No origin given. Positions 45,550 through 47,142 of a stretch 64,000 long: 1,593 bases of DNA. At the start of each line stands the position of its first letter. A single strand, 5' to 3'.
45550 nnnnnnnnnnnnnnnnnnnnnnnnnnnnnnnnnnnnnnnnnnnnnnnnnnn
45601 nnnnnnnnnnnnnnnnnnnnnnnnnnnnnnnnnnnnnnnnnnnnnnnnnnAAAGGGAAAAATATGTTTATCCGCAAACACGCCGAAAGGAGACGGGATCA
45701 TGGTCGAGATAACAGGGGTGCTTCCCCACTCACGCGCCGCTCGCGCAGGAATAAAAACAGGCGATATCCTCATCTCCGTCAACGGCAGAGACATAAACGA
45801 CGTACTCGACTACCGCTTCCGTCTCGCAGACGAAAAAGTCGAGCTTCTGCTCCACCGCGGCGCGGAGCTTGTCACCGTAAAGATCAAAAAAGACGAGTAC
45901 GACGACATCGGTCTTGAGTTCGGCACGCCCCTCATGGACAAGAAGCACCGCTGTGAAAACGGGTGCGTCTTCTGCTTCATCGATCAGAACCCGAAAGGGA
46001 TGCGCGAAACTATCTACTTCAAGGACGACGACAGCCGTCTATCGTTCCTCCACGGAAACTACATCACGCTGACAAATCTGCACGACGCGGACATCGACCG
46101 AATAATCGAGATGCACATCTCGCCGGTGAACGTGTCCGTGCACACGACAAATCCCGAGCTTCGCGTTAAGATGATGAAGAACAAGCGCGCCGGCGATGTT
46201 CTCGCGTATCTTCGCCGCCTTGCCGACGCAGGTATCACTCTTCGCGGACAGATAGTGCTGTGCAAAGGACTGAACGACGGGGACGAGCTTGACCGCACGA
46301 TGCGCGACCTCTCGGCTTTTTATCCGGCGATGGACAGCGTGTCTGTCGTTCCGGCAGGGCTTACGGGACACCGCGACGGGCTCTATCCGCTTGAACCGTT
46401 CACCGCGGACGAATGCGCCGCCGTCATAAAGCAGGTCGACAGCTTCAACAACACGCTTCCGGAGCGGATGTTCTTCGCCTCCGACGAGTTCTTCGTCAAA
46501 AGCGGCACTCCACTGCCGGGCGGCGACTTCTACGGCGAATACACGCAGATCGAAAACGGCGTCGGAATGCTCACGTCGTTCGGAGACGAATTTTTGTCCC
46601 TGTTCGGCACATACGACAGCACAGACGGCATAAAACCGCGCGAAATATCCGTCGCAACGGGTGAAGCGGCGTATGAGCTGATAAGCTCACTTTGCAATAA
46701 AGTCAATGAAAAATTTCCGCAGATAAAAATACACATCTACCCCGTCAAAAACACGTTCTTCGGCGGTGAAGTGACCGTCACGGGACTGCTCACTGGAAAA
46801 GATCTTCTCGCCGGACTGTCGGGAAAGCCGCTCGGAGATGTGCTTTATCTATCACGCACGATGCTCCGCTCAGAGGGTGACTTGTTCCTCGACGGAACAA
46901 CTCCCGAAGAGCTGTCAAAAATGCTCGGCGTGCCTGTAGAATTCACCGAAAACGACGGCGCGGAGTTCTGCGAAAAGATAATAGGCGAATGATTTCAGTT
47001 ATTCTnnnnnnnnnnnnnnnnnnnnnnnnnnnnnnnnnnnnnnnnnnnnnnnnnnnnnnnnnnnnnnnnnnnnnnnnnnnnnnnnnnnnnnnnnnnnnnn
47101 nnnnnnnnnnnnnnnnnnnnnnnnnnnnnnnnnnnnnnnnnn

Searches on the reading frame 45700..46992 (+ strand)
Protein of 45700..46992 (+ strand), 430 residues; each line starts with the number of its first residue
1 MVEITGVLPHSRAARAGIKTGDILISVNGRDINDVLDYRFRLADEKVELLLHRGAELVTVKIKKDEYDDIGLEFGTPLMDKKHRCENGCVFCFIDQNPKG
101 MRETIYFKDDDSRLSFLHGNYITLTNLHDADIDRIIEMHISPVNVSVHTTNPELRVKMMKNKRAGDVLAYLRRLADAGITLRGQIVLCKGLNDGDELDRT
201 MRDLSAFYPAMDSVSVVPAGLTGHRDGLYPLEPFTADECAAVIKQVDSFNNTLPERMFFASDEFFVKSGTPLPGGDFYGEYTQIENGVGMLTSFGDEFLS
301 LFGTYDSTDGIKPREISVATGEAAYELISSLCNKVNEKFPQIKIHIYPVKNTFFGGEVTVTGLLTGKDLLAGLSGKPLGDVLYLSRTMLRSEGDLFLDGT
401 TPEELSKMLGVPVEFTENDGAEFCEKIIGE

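Call 8: search_protein_families(library=pfam, proteins=[window:45700-46992:+])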
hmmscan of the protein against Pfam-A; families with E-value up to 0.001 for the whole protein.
window:45700-46992:+ (430 aa): 5 families
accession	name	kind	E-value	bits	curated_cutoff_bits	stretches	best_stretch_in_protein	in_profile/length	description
PF19238.5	Radical_SAM_2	-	1.8e-67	226.2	26.7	1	64-214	1-151/151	Radical SAM-like domain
PF04459.17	DUF512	-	2.9e-61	206.7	25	1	217-417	1-201/202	Protein of unknown function (DUF512)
PF17820.7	PDZ_6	-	3.4e-11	43.2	27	1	4-52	2-53/54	PDZ domain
PF04055.27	Radical_SAM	-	8.9e-07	29.7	29.5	1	125-202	90-164/166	Radical SAM superfamily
PF00595.29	PDZ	-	5.4e-06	27.1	23.2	1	2-35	27-60/81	PDZ domain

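Call 15: find_homologous_proteins(query=window:45700-46992:+, max_evalue=1e-50)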
Query window:45700-46992:+ (430 aa): 8000 proteins with E <= 1e-50 among 8000 candidates; the best 120 are listed.
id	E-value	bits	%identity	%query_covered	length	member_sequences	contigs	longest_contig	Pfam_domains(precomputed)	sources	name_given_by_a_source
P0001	1.7e-286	968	99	100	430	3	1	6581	PF17820.8,PF04055.28,PF19238.6,PF04459.18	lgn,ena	-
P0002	3.3e-251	851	87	100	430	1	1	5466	PF17820.8,PF04055.28,PF19238.6,PF00595.30,PF04459.18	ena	-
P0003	2.7e-242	822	82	100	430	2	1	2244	PF17820.8,PF04055.28,PF19238.6,PF04459.18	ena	-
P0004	9.8e-239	810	81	100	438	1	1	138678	PF17820.8,PF19238.6,PF04459.18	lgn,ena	-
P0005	3.7e-237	805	82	100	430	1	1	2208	PF17820.8,PF04055.28,PF19238.6,PF04459.18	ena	-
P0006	9.7e-237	804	81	100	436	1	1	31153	PF17820.8,PF19238.6,PF04459.18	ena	-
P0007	1.3e-236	803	80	100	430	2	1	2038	PF17820.8,PF04055.28,PF19238.6,PF00595.30,PF13180.13,PF04459.18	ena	-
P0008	5.0e-232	788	78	100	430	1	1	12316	PF17820.8,PF04055.28,PF19238.6,PF04459.18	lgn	-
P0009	4.6e-228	775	79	100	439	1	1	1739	PF17820.8,PF19238.6,PF00595.30,PF04459.18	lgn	-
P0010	3.0e-225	766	78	100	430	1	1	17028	PF17820.8,PF19238.6,PF04459.18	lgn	-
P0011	2.0e-223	760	77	100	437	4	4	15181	PF17820.8,PF04055.28,PF19238.6,PF04459.18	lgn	-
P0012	1.1e-221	754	76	100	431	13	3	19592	PF17820.8,PF04055.28,PF19238.6,PF04459.18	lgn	-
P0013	1.4e-220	750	76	100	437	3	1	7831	PF17820.8,PF04055.28,PF19238.6,PF04459.18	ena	-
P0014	5.7e-220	748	76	100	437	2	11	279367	PF17820.8,PF04055.28,PF19238.6,PF04459.18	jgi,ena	-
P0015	2.6e-219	746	76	100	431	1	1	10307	PF17820.8,PF19238.6,PF04459.18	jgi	-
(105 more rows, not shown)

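Call 17: find_encoding_contigs(protein=P0001, flank=10000, max_places=4)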
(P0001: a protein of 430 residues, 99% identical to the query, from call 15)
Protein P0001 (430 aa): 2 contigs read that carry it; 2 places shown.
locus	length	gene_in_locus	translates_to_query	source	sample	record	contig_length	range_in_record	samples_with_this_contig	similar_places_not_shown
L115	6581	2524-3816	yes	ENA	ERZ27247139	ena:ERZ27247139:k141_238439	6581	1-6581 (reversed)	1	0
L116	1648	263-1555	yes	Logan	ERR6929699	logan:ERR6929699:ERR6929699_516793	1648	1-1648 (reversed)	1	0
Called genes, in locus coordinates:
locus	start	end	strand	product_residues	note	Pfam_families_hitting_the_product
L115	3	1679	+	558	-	?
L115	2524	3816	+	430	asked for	PF17820:PDZ_6, PF19238:Radical_SAM_2, PF04055:Radical_SAM (weak), PF04459:DUF512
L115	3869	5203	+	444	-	PF00009:GTP_EFTU (weak), PF00071:Ras (faint), PF01926:MMR_HSR1, PF02421:FeoB_N, PF00009:GTP_EFTU, PF01926:MMR_HSR1, PF02421:FeoB_N, PF14714:KH_dom-like, +4 more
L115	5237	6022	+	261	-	PF02660:G3P_acyltransf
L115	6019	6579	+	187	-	?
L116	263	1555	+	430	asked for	PF17820:PDZ_6, PF19238:Radical_SAM_2, PF04055:Radical_SAM (weak), PF04459:DUF512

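Call 18: find_encoding_contigs(protein=P0004, flank=10000, max_places=4)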
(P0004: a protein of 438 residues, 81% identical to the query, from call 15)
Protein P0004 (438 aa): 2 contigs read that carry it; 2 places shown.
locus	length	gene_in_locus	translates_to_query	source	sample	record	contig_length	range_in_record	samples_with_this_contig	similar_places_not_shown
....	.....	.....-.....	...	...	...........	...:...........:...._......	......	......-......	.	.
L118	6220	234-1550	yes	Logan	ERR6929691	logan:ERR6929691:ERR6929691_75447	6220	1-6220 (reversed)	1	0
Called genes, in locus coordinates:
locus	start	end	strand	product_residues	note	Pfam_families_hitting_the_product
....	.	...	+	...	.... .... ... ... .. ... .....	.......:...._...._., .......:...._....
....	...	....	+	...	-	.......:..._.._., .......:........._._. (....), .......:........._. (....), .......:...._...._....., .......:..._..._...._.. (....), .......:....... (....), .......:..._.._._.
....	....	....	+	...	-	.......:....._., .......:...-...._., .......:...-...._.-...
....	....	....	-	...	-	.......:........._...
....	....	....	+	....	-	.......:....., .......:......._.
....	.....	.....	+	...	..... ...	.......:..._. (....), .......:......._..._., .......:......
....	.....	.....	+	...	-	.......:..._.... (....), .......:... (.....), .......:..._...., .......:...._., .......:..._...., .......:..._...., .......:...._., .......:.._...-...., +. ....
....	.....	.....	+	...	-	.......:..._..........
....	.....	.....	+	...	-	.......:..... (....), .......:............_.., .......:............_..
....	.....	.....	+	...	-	-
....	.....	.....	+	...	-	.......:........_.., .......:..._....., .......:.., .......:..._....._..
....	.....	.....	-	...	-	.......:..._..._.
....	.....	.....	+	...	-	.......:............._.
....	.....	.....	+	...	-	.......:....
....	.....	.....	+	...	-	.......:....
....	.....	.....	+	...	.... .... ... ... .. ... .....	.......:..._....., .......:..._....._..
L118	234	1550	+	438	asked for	PF17820:PDZ_6 (weak), PF19238:Radical_SAM_2, PF04459:DUF512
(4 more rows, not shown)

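Call 20: find_encoding_contigs(protein=P0006, flank=10000, max_places=3)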
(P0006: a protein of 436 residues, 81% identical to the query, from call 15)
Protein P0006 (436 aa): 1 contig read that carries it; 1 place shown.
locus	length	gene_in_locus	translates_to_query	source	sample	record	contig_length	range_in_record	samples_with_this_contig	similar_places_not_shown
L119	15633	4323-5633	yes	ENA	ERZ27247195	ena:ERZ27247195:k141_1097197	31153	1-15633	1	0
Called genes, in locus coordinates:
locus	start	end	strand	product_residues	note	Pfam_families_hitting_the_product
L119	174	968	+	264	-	PF01551:Peptidase_M23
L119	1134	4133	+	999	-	PF02638:GHL10, PF01520:Amidase_3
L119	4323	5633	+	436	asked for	PF17820:PDZ_6, PF19238:Radical_SAM_2, PF04459:DUF512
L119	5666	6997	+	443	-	PF00009:GTP_EFTU (weak), PF00350:Dynamin_N (faint), PF01926:MMR_HSR1, PF02421:FeoB_N, PF00009:GTP_EFTU, PF01926:MMR_HSR1, PF02421:FeoB_N, PF14714:KH_dom-like, +3 more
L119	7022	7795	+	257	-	PF02660:G3P_acyltransf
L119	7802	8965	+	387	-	PF05206:TRM13 (faint), PF13679:Methyltransf_32, PF13847:Methyltransf_31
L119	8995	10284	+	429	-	-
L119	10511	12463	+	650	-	PF00596:Aldolase_II, PF00106:adh_short, PF08659:KR (weak), PF13561:adh_short_C2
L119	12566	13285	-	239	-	PF01048:PNP_UDP_1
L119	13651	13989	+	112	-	PF03965:Penicillinase_R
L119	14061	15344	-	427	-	PF08240:ADH_N, PF00107:ADH_zinc_N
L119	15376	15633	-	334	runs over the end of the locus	PF00579:tRNA-synt_1b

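Call 21: find_encoding_contigs(protein=P0002, flank=10000, max_places=3)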
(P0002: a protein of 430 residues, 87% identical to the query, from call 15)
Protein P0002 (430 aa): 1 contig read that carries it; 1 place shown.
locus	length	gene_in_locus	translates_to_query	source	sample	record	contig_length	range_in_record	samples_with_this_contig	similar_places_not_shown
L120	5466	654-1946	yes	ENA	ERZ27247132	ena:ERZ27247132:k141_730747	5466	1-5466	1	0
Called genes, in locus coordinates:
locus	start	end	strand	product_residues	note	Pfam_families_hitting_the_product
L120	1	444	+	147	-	?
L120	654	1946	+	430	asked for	PF00595:PDZ (weak), PF17820:PDZ_6, PF19238:Radical_SAM_2, PF04055:Radical_SAM (weak), PF04459:DUF512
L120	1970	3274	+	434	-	-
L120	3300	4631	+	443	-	PF00009:GTP_EFTU (weak), PF01926:MMR_HSR1, PF02421:FeoB_N, PF04548:AIG1 (weak), PF01926:MMR_HSR1, PF02421:FeoB_N, PF00009:GTP_EFTU, PF14714:KH_dom-like, +4 more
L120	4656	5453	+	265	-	PF02660:G3P_acyltransf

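Call 22: find_encoding_contigs(protein=P0014, flank=10000, max_places=10)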
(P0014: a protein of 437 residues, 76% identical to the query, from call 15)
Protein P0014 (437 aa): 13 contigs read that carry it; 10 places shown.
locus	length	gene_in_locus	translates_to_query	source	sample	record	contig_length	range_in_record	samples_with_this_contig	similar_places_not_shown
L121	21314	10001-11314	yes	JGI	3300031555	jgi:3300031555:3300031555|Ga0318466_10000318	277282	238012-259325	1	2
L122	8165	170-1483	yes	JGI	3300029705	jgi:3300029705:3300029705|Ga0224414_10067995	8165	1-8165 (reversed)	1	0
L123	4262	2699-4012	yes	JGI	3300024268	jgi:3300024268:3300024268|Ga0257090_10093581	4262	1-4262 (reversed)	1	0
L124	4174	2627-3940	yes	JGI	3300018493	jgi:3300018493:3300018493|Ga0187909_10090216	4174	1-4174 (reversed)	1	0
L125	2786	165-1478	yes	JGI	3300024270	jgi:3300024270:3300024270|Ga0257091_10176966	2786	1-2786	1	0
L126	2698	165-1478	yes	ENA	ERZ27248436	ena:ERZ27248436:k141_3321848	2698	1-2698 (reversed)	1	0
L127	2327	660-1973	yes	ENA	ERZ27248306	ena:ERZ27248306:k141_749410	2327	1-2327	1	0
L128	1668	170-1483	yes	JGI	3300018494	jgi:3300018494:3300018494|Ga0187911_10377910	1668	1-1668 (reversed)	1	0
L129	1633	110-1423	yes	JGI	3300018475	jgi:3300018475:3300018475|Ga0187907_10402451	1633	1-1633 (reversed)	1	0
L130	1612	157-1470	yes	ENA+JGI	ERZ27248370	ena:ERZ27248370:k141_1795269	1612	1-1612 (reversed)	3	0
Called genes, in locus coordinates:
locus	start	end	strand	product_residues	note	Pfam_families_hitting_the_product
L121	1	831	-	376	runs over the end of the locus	-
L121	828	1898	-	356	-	PF12725:DUF3810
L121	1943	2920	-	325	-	PF00849:PseudoU_synth_2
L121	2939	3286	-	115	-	-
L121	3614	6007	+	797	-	PF00664:ABC_membrane, PF00005:ABC_tran, PF02463:SMC_N (faint)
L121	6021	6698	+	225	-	PF08909:DUF1854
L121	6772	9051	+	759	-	PF00664:ABC_membrane, PF00005:ABC_tran, PF02463:SMC_N (weak)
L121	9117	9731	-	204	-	PF06439:3keto-disac_hyd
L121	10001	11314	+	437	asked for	PF17820:PDZ_6, PF19238:Radical_SAM_2, PF04055:Radical_SAM (weak), PF04459:DUF512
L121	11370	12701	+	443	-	PF00009:GTP_EFTU (weak), PF00350:Dynamin_N (faint), PF01926:MMR_HSR1, PF02421:FeoB_N, PF00009:GTP_EFTU, PF01926:MMR_HSR1, PF02421:FeoB_N, PF14714:KH_dom-like, +3 more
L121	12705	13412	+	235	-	PF02660:G3P_acyltransf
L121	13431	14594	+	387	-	PF05206:TRM13 (faint), PF13679:Methyltransf_32, PF13847:Methyltransf_31 (weak)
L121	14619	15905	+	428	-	-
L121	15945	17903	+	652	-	PF00596:Aldolase_II, PF00106:adh_short, PF08659:KR, PF13561:adh_short_C2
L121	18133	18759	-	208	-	PF13346:ABC2_membrane_5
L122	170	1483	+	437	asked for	PF17820:PDZ_6, PF19238:Radical_SAM_2, PF04055:Radical_SAM (weak), PF04459:DUF512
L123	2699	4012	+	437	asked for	PF17820:PDZ_6, PF19238:Radical_SAM_2, PF04055:Radical_SAM (weak), PF04459:DUF512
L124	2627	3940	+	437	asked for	PF17820:PDZ_6, PF19238:Radical_SAM_2, PF04055:Radical_SAM (weak), PF04459:DUF512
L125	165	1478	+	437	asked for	PF17820:PDZ_6, PF19238:Radical_SAM_2, PF04055:Radical_SAM (weak), PF04459:DUF512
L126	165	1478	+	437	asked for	PF17820:PDZ_6, PF19238:Radical_SAM_2, PF04055:Radical_SAM (weak), PF04459:DUF512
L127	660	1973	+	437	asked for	PF17820:PDZ_6, PF19238:Radical_SAM_2, PF04055:Radical_SAM (weak), PF04459:DUF512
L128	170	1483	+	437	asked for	PF17820:PDZ_6, PF19238:Radical_SAM_2, PF04055:Radical_SAM (weak), PF04459:DUF512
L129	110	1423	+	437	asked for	PF17820:PDZ_6, PF19238:Radical_SAM_2, PF04055:Radical_SAM (weak), PF04459:DUF512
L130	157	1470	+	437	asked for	PF17820:PDZ_6, PF19238:Radical_SAM_2, PF04055:Radical_SAM (weak), PF04459:DUF512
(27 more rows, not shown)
